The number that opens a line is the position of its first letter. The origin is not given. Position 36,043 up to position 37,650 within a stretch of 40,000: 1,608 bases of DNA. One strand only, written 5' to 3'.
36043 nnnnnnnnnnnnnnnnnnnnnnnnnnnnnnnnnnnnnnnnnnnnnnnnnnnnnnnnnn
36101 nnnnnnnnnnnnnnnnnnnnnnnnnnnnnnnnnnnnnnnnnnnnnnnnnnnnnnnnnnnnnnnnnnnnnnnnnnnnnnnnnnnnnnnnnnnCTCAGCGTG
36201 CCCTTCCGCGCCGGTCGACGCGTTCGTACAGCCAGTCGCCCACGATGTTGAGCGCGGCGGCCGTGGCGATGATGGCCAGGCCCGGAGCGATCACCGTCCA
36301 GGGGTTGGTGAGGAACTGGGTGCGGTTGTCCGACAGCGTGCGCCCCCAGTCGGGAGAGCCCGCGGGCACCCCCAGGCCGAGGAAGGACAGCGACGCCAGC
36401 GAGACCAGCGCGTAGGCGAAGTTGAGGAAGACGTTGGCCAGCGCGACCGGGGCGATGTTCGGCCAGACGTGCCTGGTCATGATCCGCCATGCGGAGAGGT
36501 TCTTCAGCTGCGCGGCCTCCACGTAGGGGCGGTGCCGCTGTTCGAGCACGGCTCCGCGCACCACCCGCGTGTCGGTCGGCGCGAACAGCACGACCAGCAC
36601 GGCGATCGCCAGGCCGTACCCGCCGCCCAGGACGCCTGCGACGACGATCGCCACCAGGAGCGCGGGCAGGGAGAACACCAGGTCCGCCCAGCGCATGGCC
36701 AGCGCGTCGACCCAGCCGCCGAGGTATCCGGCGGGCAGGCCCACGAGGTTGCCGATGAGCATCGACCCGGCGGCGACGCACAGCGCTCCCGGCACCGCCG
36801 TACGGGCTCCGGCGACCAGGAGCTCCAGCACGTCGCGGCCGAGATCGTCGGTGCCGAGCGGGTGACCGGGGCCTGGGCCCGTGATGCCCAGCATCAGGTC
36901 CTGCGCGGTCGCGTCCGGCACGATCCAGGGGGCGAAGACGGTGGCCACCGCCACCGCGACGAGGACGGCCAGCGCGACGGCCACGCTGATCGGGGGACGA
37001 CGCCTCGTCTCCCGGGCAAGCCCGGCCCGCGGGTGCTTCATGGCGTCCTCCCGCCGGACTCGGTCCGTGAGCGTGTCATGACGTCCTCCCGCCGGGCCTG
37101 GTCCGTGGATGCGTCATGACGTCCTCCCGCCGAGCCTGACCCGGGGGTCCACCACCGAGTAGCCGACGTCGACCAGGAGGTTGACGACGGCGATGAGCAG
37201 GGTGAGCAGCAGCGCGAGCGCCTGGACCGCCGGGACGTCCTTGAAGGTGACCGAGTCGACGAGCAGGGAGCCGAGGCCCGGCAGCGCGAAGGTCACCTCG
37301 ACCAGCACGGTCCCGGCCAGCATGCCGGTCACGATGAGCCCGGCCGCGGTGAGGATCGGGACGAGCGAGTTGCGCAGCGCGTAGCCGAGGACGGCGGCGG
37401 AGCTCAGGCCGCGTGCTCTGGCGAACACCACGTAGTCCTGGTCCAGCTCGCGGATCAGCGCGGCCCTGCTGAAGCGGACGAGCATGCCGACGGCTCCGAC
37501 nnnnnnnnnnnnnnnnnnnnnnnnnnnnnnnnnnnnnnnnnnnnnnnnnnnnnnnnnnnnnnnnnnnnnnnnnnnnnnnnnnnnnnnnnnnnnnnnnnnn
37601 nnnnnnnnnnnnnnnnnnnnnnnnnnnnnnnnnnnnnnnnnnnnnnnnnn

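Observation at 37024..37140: Triplicated SD-ATGA junction forms a relay of stop-start-coupled 13-codon mini-ORFs between two permease genes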

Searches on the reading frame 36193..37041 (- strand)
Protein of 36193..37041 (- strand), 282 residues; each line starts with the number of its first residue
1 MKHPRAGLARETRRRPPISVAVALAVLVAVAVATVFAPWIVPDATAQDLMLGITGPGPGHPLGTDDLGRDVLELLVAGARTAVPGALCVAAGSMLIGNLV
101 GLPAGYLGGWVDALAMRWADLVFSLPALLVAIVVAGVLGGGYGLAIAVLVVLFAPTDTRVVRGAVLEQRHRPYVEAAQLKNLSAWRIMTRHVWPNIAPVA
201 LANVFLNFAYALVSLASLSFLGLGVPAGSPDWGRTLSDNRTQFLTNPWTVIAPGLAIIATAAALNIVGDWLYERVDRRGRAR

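Call 6: search_protein_families(library=pfam, proteins=[window:36193-37041:-])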
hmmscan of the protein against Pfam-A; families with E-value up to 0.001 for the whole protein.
window:36193-37041:- (282 aa): 1 family
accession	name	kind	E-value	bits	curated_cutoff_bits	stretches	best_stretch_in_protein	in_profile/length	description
PF00528.27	BPD_transp_1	-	4.7e-33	114.9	26.4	1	97-278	1-181/184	Binding-protein-dependent transport system inner membrane component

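Call 8: find_related_loci(query=window:36193-37041:-, collection=genome_contigs, flank=4000)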
Query window:36193-37041:- (282 aa) in genome_contigs; peptide patterns used: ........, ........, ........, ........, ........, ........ (x = any residue, [..] = any of these).
599 stretches matched a pattern (row limit reached: there are more); 453 encode a relative of the query (tblastn E <= 1e-3); the best 80 are kept; 80 distinct loci.
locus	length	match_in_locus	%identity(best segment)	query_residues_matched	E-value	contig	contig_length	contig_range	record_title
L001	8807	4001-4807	97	14-282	2e-152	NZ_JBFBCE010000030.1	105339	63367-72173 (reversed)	Streptosporangium sp. NPDC051023 NPDC051023_149_H8.ctg-0030, whole genome shotgun sequence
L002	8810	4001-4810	88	13-282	1e-145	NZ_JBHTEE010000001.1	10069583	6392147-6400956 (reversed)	Streptosporangium amethystogenes subsp. fukuiense strain JCM 10083 contig_1, whole genome shotgun sequence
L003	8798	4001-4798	85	14-282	6e-145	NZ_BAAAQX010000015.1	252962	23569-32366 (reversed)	Nonomuraea monospora strain JCM 16114 sequence015, whole genome shotgun sequence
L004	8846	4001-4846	89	1-282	4e-145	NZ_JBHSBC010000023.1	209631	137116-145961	Streptosporangium jomthongense strain TBRC 7912 GCM70011559_41, whole genome shotgun sequence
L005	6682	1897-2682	94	15-276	5e-144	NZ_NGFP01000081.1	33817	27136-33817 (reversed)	Streptosporangium minutum strain M26 scaffold81.1, whole genome shotgun sequence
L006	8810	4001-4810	88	13-282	9e-143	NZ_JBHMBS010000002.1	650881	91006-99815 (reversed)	Streptosporangium vulgare strain JCM 3028 spades_K_25_97_2, whole genome shotgun sequence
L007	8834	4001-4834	89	5-282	2e-142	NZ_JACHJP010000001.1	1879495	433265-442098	Streptosporangium saharense strain CECT 8840 Ga0436955_01, whole genome shotgun sequence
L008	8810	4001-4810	88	13-282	2e-142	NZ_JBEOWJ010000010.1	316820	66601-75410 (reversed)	Streptosporangium sp. NPDC002544 NPDC002544_7_G8.ctg-0010, whole genome shotgun sequence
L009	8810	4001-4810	88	13-282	5e-142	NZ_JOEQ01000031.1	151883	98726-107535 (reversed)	Streptosporangium amethystogenes strain NRRL B-2639 contig31.1, whole genome shotgun sequence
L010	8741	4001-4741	88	36-282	1e-140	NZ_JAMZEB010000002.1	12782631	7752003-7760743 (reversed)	Nonomuraea thailandensis strain DSM 46694 Ga0374030_02, whole genome shotgun sequence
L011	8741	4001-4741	90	36-282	8e-135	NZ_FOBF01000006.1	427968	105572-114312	Nonomuraea pusilla strain DSM 43357, whole genome shotgun sequence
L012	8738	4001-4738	80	37-282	3e-128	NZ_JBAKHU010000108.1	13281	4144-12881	Micromonospora sp. CPCC 206060 Scaffold107_1, whole genome shotgun sequence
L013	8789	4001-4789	86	14-276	2e-128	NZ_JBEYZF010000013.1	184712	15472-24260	Nonomuraea sp. NPDC046570 NPDC046570_98_E2.ctg-0013, whole genome shotgun sequence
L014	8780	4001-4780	87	17-276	1e-128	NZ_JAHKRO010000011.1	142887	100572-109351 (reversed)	Nonomuraea ceibae strain KCTC 39826 NODE_11, whole genome shotgun sequence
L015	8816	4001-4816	82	5-276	9e-128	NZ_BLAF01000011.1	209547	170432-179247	Acrocarpospora pleiomorpha strain NBRC 16267 sequence011, whole genome shotgun sequence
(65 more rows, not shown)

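Call 12: find_encoding_contigs(protein=window:36193-37041:-, flank=3000, max_places=10)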
Protein window:36193-37041:- (282 aa): 2 contigs read that carry it; 1 place shown.
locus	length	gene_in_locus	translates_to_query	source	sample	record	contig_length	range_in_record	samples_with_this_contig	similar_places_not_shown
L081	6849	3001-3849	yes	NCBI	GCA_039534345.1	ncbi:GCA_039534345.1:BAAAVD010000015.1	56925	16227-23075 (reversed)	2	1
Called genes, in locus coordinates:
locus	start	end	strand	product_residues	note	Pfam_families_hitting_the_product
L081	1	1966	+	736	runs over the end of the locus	-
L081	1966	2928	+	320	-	PF19300:BPD_transp_1_N, PF00528:BPD_transp_1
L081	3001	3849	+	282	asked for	PF00528:BPD_transp_1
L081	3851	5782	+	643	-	PF00005:ABC_tran, PF02463:SMC_N (faint), PF13191:AAA_16 (faint), PF01935:DUF87 (faint), PF13304:AAA_21 (faint), PF08352:oligo_HPY, PF00005:ABC_tran, PF08352:oligo_HPY (weak), +1 more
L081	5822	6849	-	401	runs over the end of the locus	PF05977:MFS_3, PF07690:MFS_1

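Call 14: find_homologous_proteins(query=window:36193-37041:-, max_evalue=1e-80)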
Query window:36193-37041:- (282 aa): 408 proteins with E <= 1e-80 among 8000 candidates; the best 120 are listed.
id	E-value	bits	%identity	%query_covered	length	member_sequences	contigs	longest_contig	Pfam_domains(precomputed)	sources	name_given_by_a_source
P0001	5.9e-158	543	94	95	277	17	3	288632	PF00528.28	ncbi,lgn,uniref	ncbi:ABC transporter permease [Streptosporangium canum]|uniref:ABC transporter permease n=1 Tax=Stre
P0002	1.7e-156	538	93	95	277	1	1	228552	PF00528.28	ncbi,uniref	ncbi:ABC transporter permease [Streptosporangium canum]|uniref:ABC transporter permease n=1 Tax=Stre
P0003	2.2e-156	537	93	95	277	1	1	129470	PF00528.28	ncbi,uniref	ncbi:ABC transporter permease [Streptosporangium canum]|uniref:ABC transporter permease n=1 Tax=Stre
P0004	5.0e-155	533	93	95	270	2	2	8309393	PF00528.28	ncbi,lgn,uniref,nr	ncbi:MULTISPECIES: ABC transporter permease [Streptosporangium]|uniref:Peptide/nickel transport syst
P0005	1.0e-154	532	93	95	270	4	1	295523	PF00528.28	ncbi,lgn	ncbi:ABC transporter permease [Streptosporangium sp. NPDC004631]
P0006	3.9e-154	530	92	95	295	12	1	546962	PF00528.28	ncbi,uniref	ncbi:ABC transporter permease [Streptosporangium sp. NPDC001559]|uniref:ABC transporter permease n=1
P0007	6.3e-147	506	88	96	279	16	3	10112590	PF00528.28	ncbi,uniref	ncbi:ABC transporter permease [Streptosporangium amethystogenes subsp. fukuiense]|uniref:ABC transpo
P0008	7.0e-147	506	90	88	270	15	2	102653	PF00528.28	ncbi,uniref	ncbi:ABC transporter permease [Nonomuraea pusilla]|uniref:ABC transporter permease n=1 Tax=Nonomurae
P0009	5.0e-145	500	87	95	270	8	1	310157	PF00528.28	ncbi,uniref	ncbi:ABC transporter permease [Nonomuraea sp. ATR24]|uniref:ABC transporter permease n=1 Tax=Nonomur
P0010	8.4e-143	493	86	95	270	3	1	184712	PF00528.28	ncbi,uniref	ncbi:ABC transporter permease [Nonomuraea sp. NPDC046570]|uniref:ABC transporter permease n=1 Tax=No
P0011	3.2e-141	488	83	95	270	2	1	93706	PF00528.28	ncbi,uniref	ncbi:ABC transporter permease [Acrocarpospora sp. B8E8]|uniref:ABC transporter permease n=1 Tax=Acro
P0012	1.9e-137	475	82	95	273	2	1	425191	PF00528.28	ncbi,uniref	ncbi:ABC transporter permease [Nonomuraea sp. NPDC050328]|uniref:ABC transporter permease n=1 Tax=No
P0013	4.3e-127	441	79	89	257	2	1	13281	PF00528.28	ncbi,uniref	ncbi:ABC transporter permease [Micromonospora sp. CPCC 206060]|uniref:ABC transporter permease n=1 T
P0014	8.8e-126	437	79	89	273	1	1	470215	PF00528.28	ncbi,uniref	ncbi:ABC transporter permease [Actinocorallia longicatena]|uniref:ABC transporter permease n=1 Tax=A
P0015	5.8e-122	425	79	88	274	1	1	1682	PF00528.28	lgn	-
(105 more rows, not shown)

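Call 15: find_encoding_contigs(protein=P0001, flank=2500, max_places=6)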
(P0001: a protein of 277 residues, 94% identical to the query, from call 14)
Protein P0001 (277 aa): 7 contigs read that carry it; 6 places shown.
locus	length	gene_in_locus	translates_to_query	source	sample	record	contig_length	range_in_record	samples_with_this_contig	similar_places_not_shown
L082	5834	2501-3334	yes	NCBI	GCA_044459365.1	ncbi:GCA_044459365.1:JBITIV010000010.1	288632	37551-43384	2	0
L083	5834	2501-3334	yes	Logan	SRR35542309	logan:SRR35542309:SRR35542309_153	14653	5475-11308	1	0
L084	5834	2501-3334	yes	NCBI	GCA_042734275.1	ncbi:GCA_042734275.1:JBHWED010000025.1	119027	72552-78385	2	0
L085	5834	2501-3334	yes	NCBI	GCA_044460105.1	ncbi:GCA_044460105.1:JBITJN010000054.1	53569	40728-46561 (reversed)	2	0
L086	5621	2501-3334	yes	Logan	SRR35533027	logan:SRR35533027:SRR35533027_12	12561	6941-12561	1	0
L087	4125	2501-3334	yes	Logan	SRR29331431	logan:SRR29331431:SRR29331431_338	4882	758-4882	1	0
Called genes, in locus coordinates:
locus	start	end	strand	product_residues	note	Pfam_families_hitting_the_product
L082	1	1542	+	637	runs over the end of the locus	PF01738:DLH, PF20434:BD-FAE (weak), PF00561:Abhydrolase_1 (faint), PF00326:Peptidase_S9, PF02129:Peptidase_S15 (faint), PF12146:Hydrolase_4 (weak)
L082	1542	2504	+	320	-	PF19300:BPD_transp_1_N, PF00528:BPD_transp_1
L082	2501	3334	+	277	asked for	PF00528:BPD_transp_1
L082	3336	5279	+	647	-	PF00005:ABC_tran, PF02463:SMC_N (faint), PF13191:AAA_16 (weak), PF13555:AAA_29 (faint), PF01935:DUF87 (faint), PF08352:oligo_HPY, PF00005:ABC_tran, PF08352:oligo_HPY (weak), +2 more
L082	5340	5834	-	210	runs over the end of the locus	PF00440:TetR_N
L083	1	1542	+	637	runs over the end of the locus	PF01738:DLH, PF20434:BD-FAE (weak), PF00561:Abhydrolase_1 (faint), PF00326:Peptidase_S9, PF02129:Peptidase_S15 (faint), PF12146:Hydrolase_4 (weak)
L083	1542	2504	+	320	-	PF19300:BPD_transp_1_N, PF00528:BPD_transp_1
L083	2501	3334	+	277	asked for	PF00528:BPD_transp_1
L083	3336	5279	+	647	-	PF00005:ABC_tran, PF02463:SMC_N (faint), PF13191:AAA_16 (weak), PF13555:AAA_29 (faint), PF01935:DUF87 (faint), PF08352:oligo_HPY, PF00005:ABC_tran, PF08352:oligo_HPY (weak), +2 more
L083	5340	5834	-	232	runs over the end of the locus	PF00440:TetR_N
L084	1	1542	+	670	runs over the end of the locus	PF00561:Abhydrolase_1 (faint), PF01738:DLH, PF20434:BD-FAE (weak), PF00326:Peptidase_S9, PF02129:Peptidase_S15 (faint), PF12146:Hydrolase_4 (weak)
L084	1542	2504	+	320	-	PF19300:BPD_transp_1_N, PF00528:BPD_transp_1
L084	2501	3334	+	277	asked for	PF00528:BPD_transp_1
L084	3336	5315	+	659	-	PF00005:ABC_tran, PF02463:SMC_N (faint), PF13191:AAA_16 (weak), PF13555:AAA_29 (faint), PF13304:AAA_21 (faint), PF08352:oligo_HPY, PF00005:ABC_tran, PF08352:oligo_HPY (weak), +1 more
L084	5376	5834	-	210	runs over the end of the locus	PF00440:TetR_N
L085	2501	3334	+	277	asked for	PF00528:BPD_transp_1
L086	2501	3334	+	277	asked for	PF00528:BPD_transp_1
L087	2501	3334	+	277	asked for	PF00528:BPD_transp_1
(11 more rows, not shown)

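Call 16: find_encoding_contigs(protein=P0004, flank=2500, max_places=6)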
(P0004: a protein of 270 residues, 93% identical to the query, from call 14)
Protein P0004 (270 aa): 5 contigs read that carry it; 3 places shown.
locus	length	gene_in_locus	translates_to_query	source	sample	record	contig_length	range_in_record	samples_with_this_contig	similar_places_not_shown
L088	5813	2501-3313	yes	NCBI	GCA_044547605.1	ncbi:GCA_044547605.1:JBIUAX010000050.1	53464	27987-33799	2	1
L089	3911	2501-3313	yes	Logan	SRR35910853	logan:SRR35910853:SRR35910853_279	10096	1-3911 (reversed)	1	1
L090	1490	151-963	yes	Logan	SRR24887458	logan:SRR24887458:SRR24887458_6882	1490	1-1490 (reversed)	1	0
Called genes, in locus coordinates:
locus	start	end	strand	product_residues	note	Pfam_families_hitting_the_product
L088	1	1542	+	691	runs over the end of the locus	PF02129:Peptidase_S15 (faint), PF20434:BD-FAE (weak), PF00561:Abhydrolase_1 (faint), PF00326:Peptidase_S9, PF01738:DLH, PF03583:LIP (faint), PF12146:Hydrolase_4 (weak)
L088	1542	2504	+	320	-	PF19300:BPD_transp_1_N, PF00528:BPD_transp_1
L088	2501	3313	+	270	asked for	PF00528:BPD_transp_1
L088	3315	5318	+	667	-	PF00005:ABC_tran, PF02463:SMC_N (faint), PF13191:AAA_16 (faint), PF13304:AAA_21 (faint), PF13401:AAA_22 (faint), PF08352:oligo_HPY, PF00005:ABC_tran, PF08352:oligo_HPY (weak), +1 more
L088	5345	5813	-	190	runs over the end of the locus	PF09234:DUF1963 (faint)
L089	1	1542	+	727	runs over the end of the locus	PF02129:Peptidase_S15 (faint), PF00561:Abhydrolase_1 (faint), PF20434:BD-FAE (weak), PF00326:Peptidase_S9, PF01738:DLH, PF03583:LIP (faint), PF12146:Hydrolase_4 (weak)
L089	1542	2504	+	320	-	PF19300:BPD_transp_1_N, PF00528:BPD_transp_1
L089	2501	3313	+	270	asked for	PF00528:BPD_transp_1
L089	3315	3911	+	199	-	?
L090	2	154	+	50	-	?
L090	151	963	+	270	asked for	PF00528:BPD_transp_1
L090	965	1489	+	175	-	?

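Call 17: find_encoding_contigs(protein=P0006, flank=2500, max_places=6)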
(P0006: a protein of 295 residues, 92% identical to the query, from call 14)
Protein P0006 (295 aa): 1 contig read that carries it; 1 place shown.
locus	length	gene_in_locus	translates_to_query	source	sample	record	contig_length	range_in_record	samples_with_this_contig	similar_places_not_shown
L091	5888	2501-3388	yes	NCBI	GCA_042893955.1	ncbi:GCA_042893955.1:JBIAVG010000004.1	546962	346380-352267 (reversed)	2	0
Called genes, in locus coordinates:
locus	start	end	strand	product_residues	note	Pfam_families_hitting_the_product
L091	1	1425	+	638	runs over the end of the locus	PF01738:DLH (weak), PF00561:Abhydrolase_1 (faint), PF00326:Peptidase_S9, PF02129:Peptidase_S15 (faint), PF12146:Hydrolase_4 (weak)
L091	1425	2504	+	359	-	PF19300:BPD_transp_1_N, PF00528:BPD_transp_1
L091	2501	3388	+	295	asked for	PF00528:BPD_transp_1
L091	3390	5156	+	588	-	PF00005:ABC_tran, PF01935:DUF87 (faint), PF02463:SMC_N (faint), PF13191:AAA_16 (faint), PF13304:AAA_21 (faint), PF08352:oligo_HPY, PF00005:ABC_tran, PF08352:oligo_HPY (weak), +2 more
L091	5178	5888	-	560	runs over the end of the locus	PF13374:TPR_10 (faint), PF13432:TPR_16 (faint), PF00515:TPR_1 (faint), PF07719:TPR_2 (faint), PF13176:TPR_7 (faint), PF13181:TPR_8 (faint), PF13424:TPR_12 (faint)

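Call 48: list_cluster_members(proteins=[window:36193-37041:-, window:37114-38076:-])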
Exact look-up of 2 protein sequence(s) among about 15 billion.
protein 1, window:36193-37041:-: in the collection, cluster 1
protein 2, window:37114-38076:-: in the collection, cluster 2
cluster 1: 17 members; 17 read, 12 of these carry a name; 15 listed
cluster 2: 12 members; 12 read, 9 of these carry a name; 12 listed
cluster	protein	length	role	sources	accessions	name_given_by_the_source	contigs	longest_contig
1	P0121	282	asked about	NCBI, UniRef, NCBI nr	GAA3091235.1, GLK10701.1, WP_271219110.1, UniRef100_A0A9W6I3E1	ABC transporter permease [Streptosporangium carneum] | ABC transporter permease n=1 Tax=Streptosporangium carneum TaxID=47481 ...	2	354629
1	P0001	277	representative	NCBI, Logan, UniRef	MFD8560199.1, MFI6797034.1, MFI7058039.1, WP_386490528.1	ABC transporter permease [Streptosporangium canum] | ABC transporter permease n=1 Tax=Streptosporangium canum TaxID=324952 RepID=UPI0036ADC06A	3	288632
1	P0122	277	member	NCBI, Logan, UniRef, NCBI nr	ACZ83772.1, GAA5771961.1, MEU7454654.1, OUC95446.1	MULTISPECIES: ABC transporter permease [Streptosporangium] | ABC transporter, permease n=2 Tax=Streptosporangium TaxID=2000 RepID=D2B659_STRRD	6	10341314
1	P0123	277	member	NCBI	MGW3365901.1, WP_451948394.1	ABC transporter permease [Streptosporangium canum]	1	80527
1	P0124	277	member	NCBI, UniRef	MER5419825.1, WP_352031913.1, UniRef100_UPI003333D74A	ABC transporter permease [Streptosporangium roseum] | ABC transporter permease n=1 Tax=Streptosporangium roseum TaxID=2001 RepID=UPI003333D74A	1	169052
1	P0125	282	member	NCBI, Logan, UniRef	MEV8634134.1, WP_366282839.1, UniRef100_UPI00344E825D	ABC transporter permease [Streptosporangium sp. NPDC051023] | ABC transporter permease n=1 Tax=Streptosporangium sp. NPDC051023 TaxID=3155410 ...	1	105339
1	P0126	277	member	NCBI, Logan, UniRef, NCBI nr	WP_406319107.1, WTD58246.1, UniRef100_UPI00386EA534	ABC transporter permease [Streptosporangium sp. NBC_01639] | ABC transporter permease n=1 Tax=Streptosporangium sp. NBC_01639 TaxID=2975948 ...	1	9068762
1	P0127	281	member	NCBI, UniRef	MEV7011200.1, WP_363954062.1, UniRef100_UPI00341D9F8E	ABC transporter permease [Streptosporangium sp. NPDC051022] | ABC transporter permease n=1 Tax=Streptosporangium sp. NPDC051022 TaxID=3155752 ...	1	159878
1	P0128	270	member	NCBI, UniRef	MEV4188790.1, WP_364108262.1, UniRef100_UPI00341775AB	ABC transporter permease [Streptosporangium canum] | ABC transporter permease n=1 Tax=Streptosporangium canum TaxID=324952 RepID=UPI00341775AB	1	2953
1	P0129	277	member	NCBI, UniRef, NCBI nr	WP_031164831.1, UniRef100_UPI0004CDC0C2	ABC transporter permease [Streptosporangium roseum] | ABC transporter permease n=1 Tax=Streptosporangium roseum TaxID=2001 RepID=UPI0004CDC0C2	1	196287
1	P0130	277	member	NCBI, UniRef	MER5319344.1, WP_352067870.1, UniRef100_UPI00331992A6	ABC transporter permease [Streptosporangium roseum] | ABC transporter permease n=1 Tax=Streptosporangium roseum TaxID=2001 RepID=UPI00331992A6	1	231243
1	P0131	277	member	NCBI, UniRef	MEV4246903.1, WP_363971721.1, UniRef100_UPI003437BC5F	ABC transporter permease [Streptosporangium canum] | ABC transporter permease n=1 Tax=Streptosporangium canum TaxID=324952 RepID=UPI003437BC5F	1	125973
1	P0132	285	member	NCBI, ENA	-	-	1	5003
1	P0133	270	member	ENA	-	-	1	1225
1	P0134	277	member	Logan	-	-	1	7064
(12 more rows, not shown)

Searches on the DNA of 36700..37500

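Call 23: search_rna_families(source=window, start=36700, end=37500, threshold=evalue, max_evalue=1)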
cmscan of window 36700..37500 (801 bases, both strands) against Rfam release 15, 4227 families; matches with E-value up to 1: 1.
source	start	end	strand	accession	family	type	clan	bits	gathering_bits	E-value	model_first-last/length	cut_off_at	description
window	37058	37127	-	RF01128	sR43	Gene; snRNA; snoRNA; CD-box;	-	16.8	45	0.13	1-56/56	no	Small nucleolar RNA sR42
